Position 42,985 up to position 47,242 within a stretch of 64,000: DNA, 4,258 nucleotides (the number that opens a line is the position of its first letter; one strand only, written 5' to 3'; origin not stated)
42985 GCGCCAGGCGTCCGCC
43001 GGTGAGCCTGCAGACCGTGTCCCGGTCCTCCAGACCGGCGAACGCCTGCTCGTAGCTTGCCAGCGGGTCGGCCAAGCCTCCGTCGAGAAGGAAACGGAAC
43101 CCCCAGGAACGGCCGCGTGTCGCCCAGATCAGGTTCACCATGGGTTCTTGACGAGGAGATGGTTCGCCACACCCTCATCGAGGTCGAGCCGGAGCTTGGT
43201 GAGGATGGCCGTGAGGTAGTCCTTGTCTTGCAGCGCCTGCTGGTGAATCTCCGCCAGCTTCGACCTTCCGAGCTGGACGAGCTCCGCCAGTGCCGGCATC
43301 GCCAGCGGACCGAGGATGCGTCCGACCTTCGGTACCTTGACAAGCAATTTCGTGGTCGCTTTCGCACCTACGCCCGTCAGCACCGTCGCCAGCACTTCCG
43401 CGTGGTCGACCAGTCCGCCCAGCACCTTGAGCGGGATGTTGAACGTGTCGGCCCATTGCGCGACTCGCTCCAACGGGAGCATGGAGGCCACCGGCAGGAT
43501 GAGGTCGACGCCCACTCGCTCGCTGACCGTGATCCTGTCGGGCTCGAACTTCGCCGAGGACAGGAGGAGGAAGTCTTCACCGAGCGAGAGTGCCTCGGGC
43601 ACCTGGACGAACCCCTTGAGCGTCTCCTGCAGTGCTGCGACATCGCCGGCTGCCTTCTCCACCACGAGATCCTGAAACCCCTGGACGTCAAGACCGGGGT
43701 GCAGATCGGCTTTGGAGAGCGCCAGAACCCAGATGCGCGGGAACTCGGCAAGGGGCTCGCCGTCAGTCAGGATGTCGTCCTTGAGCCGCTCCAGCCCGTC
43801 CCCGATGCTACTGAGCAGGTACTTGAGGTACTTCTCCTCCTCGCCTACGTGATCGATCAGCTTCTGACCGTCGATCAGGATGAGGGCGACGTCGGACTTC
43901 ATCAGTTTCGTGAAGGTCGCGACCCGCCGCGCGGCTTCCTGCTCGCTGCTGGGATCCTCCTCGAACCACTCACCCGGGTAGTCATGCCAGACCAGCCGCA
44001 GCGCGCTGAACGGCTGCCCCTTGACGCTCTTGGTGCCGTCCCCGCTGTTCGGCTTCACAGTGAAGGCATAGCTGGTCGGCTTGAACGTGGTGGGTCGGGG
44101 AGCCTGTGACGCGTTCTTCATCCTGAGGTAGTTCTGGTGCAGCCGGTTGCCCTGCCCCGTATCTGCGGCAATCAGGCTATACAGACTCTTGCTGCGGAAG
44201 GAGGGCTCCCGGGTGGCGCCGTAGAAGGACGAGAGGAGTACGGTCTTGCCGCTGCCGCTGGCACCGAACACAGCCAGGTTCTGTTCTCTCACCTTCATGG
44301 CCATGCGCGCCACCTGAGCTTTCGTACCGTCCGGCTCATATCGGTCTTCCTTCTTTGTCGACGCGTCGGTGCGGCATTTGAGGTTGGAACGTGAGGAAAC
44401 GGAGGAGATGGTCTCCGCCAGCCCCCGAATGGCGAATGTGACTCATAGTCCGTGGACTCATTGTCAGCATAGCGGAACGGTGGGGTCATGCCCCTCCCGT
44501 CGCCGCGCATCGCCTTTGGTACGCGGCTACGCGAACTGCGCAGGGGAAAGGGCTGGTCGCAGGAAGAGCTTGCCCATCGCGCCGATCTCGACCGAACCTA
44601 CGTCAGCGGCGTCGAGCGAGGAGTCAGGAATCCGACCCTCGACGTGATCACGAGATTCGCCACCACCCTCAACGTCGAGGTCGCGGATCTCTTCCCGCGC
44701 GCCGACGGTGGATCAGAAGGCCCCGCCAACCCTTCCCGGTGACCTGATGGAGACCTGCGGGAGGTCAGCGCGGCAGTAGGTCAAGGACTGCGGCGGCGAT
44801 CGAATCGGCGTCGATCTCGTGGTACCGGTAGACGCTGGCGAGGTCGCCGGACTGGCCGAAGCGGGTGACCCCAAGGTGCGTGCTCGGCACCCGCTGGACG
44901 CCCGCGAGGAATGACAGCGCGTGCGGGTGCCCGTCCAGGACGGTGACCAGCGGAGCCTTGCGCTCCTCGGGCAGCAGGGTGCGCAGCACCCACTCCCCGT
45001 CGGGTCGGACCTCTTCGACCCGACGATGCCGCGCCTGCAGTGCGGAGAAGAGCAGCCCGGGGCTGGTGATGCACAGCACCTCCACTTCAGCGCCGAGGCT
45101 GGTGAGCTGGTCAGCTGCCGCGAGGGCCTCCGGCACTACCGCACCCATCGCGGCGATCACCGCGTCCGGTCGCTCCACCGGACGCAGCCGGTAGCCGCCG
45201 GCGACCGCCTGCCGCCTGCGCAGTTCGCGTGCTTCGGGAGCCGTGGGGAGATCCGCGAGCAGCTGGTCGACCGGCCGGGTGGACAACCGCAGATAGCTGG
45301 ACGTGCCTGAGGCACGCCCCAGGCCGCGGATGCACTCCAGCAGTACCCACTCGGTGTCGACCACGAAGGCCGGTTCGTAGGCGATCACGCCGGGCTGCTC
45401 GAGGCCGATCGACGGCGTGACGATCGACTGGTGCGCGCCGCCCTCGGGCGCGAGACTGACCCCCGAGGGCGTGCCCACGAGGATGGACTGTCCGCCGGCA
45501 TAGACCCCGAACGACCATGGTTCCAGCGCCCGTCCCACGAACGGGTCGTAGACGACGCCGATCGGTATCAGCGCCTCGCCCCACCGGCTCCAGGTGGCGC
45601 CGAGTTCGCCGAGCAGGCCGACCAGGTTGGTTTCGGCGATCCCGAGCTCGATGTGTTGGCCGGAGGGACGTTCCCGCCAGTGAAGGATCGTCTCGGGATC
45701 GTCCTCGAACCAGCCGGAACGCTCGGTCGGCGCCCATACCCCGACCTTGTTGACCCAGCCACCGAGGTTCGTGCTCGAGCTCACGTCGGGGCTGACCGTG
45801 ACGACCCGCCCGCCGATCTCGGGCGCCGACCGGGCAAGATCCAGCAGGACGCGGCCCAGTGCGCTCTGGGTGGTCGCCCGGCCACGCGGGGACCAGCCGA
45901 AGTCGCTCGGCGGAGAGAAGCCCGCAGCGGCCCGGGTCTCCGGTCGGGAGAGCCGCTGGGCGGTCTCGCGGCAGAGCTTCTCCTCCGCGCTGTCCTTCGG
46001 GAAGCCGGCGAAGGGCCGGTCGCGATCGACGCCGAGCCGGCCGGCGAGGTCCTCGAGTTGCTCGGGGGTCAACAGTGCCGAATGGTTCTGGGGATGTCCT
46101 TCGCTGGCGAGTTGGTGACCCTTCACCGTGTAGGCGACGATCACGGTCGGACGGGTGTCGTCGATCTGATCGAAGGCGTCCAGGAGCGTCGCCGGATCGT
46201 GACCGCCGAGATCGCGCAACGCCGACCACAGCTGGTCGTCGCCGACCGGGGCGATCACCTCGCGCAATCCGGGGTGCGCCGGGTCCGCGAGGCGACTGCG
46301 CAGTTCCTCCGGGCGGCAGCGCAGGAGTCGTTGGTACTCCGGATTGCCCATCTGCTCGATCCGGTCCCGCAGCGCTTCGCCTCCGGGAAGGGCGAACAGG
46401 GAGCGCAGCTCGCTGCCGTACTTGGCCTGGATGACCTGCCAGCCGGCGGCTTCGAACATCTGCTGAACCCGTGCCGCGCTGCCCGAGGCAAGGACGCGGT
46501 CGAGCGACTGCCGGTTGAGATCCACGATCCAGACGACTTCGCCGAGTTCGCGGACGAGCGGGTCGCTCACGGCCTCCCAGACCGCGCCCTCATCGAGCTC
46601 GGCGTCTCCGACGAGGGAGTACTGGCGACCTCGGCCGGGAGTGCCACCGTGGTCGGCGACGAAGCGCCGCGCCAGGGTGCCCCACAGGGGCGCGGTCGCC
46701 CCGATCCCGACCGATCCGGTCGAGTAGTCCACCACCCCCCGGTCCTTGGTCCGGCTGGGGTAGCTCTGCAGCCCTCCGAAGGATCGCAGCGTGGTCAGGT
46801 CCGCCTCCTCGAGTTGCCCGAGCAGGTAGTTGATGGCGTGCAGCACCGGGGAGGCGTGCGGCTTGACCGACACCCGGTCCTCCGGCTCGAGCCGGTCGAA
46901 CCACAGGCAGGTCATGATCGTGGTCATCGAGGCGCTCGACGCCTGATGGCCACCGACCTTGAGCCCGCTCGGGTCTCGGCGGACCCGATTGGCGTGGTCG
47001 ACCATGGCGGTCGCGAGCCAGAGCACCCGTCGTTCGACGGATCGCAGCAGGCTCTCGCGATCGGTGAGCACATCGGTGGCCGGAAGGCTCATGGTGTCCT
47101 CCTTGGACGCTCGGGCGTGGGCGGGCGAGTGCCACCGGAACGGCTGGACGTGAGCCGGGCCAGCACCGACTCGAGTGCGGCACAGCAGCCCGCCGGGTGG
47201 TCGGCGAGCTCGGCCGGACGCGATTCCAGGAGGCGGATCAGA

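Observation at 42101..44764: Low-GC islet: an R-M-type controller (C) protein with C-boxes whose only cargo is a GTPase-like gene pair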

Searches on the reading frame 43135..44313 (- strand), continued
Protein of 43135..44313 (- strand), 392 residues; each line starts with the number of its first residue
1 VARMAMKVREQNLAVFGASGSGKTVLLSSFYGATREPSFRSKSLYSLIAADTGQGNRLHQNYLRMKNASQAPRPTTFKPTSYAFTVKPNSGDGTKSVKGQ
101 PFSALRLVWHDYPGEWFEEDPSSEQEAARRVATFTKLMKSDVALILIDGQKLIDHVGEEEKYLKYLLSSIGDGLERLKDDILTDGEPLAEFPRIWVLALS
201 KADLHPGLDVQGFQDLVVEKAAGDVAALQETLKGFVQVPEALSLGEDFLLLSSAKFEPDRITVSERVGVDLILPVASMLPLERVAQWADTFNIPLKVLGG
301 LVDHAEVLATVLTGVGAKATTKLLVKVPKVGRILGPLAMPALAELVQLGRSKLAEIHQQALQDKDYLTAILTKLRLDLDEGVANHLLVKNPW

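Call 37: fold_search(model_id=the predicted structure, library=pdb)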
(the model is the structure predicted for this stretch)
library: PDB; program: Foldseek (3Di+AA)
matches with E <= 10: 899; with E <= 0.001: 19
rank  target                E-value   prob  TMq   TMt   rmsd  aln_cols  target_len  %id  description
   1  5ca9                  7.3e-05  1.00  0.34  0.22  27.2       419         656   13  Structures of the candida albicans sey1p GTPase in complex with GDPAlF4- (released 2015-09-23)
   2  9rvu_HE               7.7e-05  1.00  0.29  0.15   8.9       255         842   16  in situ S. pombe hibernating ribosome after 7 days of glucose depletion (released 2026-04-01)
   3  3wxm_E                1.5e-04  1.00  0.30  0.27   8.4       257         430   14  Crystal structure of archaeal Pelota and GTP-bound EF1 alpha complex (released 2014-09-03)
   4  8yld_x                1.7e-04  1.00  0.30  0.16   8.9       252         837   15  State 4a (S4a) of yeast 80S ribosome bound to 2 tRNAs and open eEF3 and eEF2 during translocation (released 2024-12-11)
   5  7e5a_B                2.4e-04  0.98  0.31  0.27  27.3       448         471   12  interferon-inducible anti-viral protein R356A (released 2021-05-05)
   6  2npf_A                3.0e-04  1.00  0.26  0.14   9.1       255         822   14  Structure of eEF2 in complex with moriniafungin (released 2006-11-14)
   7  6vkj                  4.0e-04  0.99  0.30  0.36   8.9       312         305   12  Crystal structure of the G domain of human guanylate-binding protein 2 (hGBP2) in complex with GDP (released 2021-01-27)
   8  2b8w_B                5.2e-04  0.98  0.27  0.33   9.9       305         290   11  Crystal-structure of the N-terminal Large GTPase Domain of human Guanylate Binding protein 1 (hGBP1) in complex with G (released 2006-03-07)
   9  5ca8                  5.5e-04  0.99  0.26  0.17   9.1       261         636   12  Structures of the yeast dynamin-like GTPase Sey1p in complex with GDP (released 2015-09-16)
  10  5izl_A                5.9e-04  1.00  0.30  0.24   8.6       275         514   13  The crystal structure of human eEFSec in complex with GDPCP (released 2016-10-12)
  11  7e5a_A                6.6e-04  0.99  0.28  0.25   8.6       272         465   11  interferon-inducible anti-viral protein R356A (released 2021-05-05)
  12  4lby                  7.0e-04  1.00  0.28  0.28   7.6       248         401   12  Identifying ligand binding hot spots in proteins using brominated fragments (released 2013-09-11)
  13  3sop_B                7.4e-04  1.00  0.29  0.41   8.6       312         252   12  Crystal Structure Of Human Septin 3 GTPase Domain (released 2012-11-28)
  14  8r1a_A                7.4e-04  0.98  0.28  0.21   9.7       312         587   11  Model of the membrane-bound GBP1 oligomer (released 2024-01-17)
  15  5oxf_B                7.8e-04  0.80  0.23  0.16  32.5       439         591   13  An oligomerised bacterial dynamin pair provides a mechanism for the long range sensing and tethering of membranes (released 2018-09-05)
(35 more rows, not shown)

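Call 44: find_encoding_contigs(protein=P0002, flank=5000, max_places=3)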
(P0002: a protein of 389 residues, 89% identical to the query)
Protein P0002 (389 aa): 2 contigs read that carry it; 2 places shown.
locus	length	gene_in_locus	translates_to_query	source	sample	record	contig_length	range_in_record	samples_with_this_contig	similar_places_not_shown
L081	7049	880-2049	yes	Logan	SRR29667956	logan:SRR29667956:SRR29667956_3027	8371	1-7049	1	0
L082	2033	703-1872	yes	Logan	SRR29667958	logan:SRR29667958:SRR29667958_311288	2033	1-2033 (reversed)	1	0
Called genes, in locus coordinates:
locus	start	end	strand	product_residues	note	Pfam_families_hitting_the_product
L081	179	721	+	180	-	-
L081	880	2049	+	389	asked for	PF19993:DO-GTPase2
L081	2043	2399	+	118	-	-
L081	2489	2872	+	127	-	-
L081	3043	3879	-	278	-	PF02567:PhzC-PhzF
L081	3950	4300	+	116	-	PF00903:Glyoxalase (faint), PF18029:Glyoxalase_6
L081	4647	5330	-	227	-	-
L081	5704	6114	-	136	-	-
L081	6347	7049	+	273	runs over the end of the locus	PF13845:Septum_form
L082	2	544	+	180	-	?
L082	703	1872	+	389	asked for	PF19993:DO-GTPase2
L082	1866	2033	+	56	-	?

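Call 45: find_encoding_contigs(protein=P0004, flank=5000, max_places=4)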
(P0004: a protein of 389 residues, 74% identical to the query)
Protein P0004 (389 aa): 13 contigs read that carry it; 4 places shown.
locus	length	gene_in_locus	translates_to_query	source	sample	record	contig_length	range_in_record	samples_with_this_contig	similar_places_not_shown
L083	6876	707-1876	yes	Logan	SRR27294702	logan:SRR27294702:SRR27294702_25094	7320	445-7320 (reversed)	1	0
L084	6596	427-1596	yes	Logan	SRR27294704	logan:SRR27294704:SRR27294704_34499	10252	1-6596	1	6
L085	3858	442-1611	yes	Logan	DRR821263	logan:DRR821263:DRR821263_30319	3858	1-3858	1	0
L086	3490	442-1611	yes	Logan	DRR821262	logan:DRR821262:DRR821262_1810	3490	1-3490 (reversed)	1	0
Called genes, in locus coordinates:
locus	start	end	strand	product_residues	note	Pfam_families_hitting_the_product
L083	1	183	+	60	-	?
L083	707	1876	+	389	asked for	PF19993:DO-GTPase2 (weak)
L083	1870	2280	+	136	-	-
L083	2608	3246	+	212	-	-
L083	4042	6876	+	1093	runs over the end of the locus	?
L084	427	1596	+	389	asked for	PF19993:DO-GTPase2 (weak)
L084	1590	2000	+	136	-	-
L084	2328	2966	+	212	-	-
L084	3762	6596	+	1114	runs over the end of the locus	-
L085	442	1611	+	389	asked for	PF19993:DO-GTPase2 (weak)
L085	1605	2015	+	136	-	-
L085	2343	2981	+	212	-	-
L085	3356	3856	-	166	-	?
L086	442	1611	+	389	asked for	PF19993:DO-GTPase2 (weak)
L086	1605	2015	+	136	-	-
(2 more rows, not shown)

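Call 60: search_protein_families(library=padloc, alignment_id=A4, max_evalue=1e-10)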
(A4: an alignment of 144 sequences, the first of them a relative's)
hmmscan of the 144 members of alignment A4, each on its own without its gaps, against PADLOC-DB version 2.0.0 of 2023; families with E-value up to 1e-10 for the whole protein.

A. member 1, L001:3357-5369:+ (671 aa): 0 families

B. families by the number of members that match (of 144 scanned): 101 families (the first 25 are shown)
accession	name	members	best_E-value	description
PDLC02693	Orf5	4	6.4e-175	Orf5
PDLC02702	Orf5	4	2.7e-82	Orf5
PDLC04157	HEC-06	4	6e-67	-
PDLC04155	HEC-06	4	3.2e-65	-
PDLC04154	HEC-06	4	6.2e-60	-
PDLC03655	mREase_IV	4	3.3e-52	Type IV methyl-directed restriction enzyme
PDLC02687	Orf5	4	5.4e-50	Orf5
PDLC02700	Orf5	4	6.1e-50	Orf5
PDLC02695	Orf5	4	3.7e-42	Orf5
PDLC02691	Orf5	4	3.2e-33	Orf5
PDLC02701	Orf5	4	1.7e-30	Orf5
PDLC02692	Orf5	4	1.1e-29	Orf5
PDLC02686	Orf5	4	1.4e-25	Orf5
PDLC04156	HEC-06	4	2.3e-22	-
PDLC02696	Orf5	4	2e-20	Orf5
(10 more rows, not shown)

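Call 61: search_protein_families(library=padloc, alignment_id=A5, max_evalue=1e-10)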
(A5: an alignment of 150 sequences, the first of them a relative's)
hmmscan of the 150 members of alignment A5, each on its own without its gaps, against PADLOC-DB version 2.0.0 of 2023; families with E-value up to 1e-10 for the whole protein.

A. member 1, L001:7554-7811:+ (86 aa): 0 families

B. families by the number of members that match (of 150 scanned): 64 families (the first 25 are shown)
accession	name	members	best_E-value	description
PDLC05065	PDC-S68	3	6.5e-23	-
PDLC01734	typeIV_RecD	3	2.7e-20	RecD_0_IVD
PDLC05066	PDC-S68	3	3.5e-17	-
PDLC05064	PDC-S68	3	5.9e-16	-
PDLC02852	DpdE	2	4e-242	DpdE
PDLC02623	DrmD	2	2.6e-112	DrmD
PDLC02500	BrxHI|BrxHII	2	6.4e-56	BrxHI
PDLC02504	BrxHI|BrxHII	2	8.5e-47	BrxHII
PDLC02842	DpdE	2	1.6e-46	DpdE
PDLC00633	ZorD1|ZorD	2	8.6e-43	"SWI2/SNF2 helicase, Mrr-like nuclease"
PDLC02619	DrmD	2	3.2e-40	DrmD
PDLC00631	ZorD1|ZorD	2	2.1e-37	"SWI2/SNF2 helicase, Mrr-like nuclease"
PDLC00632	ZorD1|ZorD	2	9.9e-37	"SWI2/SNF2 helicase, Mrr-like nuclease"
PDLC02840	DpdE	2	1.8e-33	DpdE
PDLC00628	ZorD1|ZorD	2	1.4e-23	"SWI2/SNF2 helicase, Mrr-like nuclease"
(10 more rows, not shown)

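Call 71: search_dna_similar(query=window:43135-44304:-, collection=phages, mode=protein, max_evalue=0.001, max_rows=40)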
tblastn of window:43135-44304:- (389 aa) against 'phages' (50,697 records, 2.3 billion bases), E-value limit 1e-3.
Records with a match: 1; places in all: 1; records where one place covers at least 80% of the query: 1.
Best place of each record, by identity: <60% 1.
By first word of the organism name: Bacteriophage 1.
By host as written in the record: - 1.
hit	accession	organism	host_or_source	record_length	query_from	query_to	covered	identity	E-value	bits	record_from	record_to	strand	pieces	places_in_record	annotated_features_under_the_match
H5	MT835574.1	Bacteriophage sp.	human fecal samples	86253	7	379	96%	48.3%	8e-98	324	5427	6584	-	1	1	record has no annotation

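Call 73: get_annotated_region(hit=H5, flank=9000)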
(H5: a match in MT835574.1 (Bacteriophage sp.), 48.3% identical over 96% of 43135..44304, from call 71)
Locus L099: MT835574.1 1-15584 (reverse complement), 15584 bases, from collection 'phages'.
description: UNVERIFIED: Bacteriophage sp. clone scaffold_207 genomic sequence.
organism: Bacteriophage sp. (NCBI taxid 38018)
taxonomy: Viruses
host: -; source: human fecal samples; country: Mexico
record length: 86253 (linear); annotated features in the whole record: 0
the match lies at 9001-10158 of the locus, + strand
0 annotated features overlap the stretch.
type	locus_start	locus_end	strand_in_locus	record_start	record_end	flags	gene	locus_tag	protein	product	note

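Call 76: search_protein_families(library=phrogs, proteins=[window:43135-44304:-], max_evalue=0.01)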
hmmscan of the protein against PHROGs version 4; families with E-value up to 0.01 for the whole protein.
window:43135-44304:- (389 aa): 0 families

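Call 77: search_protein_families(library=pfam, proteins=[L081:179-718:+], max_evalue=0.01)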
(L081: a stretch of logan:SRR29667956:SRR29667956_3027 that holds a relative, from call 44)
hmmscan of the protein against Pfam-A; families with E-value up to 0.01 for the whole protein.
L081:179-718:+ (180 aa): 0 families

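Call 78: search_protein_representatives(alignment_id=A1)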
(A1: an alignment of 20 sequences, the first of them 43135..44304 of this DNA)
Query: 20 sequences, 389 profile positions. Proteins with E-value up to 0.001 (for the whole library): 410; up to 1e-10: 288; up to 1e-30: 141. The best 150 are listed.
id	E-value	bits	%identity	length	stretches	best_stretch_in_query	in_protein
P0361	4.7e-189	644.9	-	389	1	1-389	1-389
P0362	1.8e-174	596.8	-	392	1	2-388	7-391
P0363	9.5e-161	551.7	-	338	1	1-344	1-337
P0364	4.8e-141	486.8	-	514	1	3-313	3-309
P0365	3.8e-138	477.3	-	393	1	3-388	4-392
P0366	4.2e-135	467.3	-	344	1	50-387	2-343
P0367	5.8e-134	463.5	-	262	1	128-389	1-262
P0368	5.9e-124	430.5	-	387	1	7-388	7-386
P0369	3.6e-123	427.9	-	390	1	3-388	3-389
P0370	5.4e-123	427.4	-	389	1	7-386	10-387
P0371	1.1e-121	423.1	-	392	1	5-386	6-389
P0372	3.3e-118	411.6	-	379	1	12-386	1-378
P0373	4.8e-116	404.5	-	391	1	6-388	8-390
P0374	9.1e-116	403.6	-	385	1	7-387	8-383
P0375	7.0e-114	397.4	-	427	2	6-314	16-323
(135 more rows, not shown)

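Call 99: find_related_loci(query=A1, collection=viral_contigs, flank=5000)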
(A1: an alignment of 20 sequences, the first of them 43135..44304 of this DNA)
Query A1 (389 aa) in viral_contigs; peptide patterns used: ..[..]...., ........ (x = any residue, [..] = any of these).
235 stretches matched a pattern, but none encodes a relative of the query by tblastn (E <= 1e-3).

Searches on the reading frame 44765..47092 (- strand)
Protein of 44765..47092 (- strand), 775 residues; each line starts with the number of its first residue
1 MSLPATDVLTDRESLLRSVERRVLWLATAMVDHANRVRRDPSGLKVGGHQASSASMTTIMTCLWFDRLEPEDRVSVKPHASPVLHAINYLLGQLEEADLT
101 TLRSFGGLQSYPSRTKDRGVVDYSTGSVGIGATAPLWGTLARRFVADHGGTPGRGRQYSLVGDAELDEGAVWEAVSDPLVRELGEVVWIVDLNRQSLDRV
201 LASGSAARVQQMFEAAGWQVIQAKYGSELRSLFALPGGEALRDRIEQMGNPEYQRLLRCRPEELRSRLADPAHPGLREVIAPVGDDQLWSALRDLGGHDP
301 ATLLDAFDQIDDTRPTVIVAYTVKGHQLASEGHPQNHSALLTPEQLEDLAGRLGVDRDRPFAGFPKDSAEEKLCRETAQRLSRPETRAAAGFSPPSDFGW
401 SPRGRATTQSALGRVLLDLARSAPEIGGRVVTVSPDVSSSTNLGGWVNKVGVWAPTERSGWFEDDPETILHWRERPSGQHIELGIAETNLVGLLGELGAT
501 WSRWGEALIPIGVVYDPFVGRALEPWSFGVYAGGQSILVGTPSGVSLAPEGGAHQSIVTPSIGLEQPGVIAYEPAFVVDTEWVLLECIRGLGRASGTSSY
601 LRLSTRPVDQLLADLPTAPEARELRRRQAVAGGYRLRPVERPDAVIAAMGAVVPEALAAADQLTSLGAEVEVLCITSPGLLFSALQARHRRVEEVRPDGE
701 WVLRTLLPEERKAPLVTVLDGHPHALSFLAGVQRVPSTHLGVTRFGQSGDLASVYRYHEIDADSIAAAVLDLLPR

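Call 3: search_protein_families(library=pfam, proteins=[window:44765-47092:-], max_evalue=0.1)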
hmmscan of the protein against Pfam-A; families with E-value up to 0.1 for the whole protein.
window:44765-47092:- (775 aa): 4 families
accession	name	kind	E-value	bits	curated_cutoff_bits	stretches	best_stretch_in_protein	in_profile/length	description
PF00456.26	Transketolase_N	-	2.7e-17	63.2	22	2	74-231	59-221/334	Transketolase, thiamine diphosphate binding domain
PF22613.1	Transketolase_C_1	-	3e-09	37.5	27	1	632-761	1-113/113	Transketolase-like TK C-terminal domain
PF17831.6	PDH_E1_M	-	1.2e-06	28.5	23.2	1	406-578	23-195/229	Pyruvate dehydrogenase E1 component middle domain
PF02780.25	Transketolase_C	-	0.00098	19.5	25.9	1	637-673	5-41/124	Transketolase, C-terminal domain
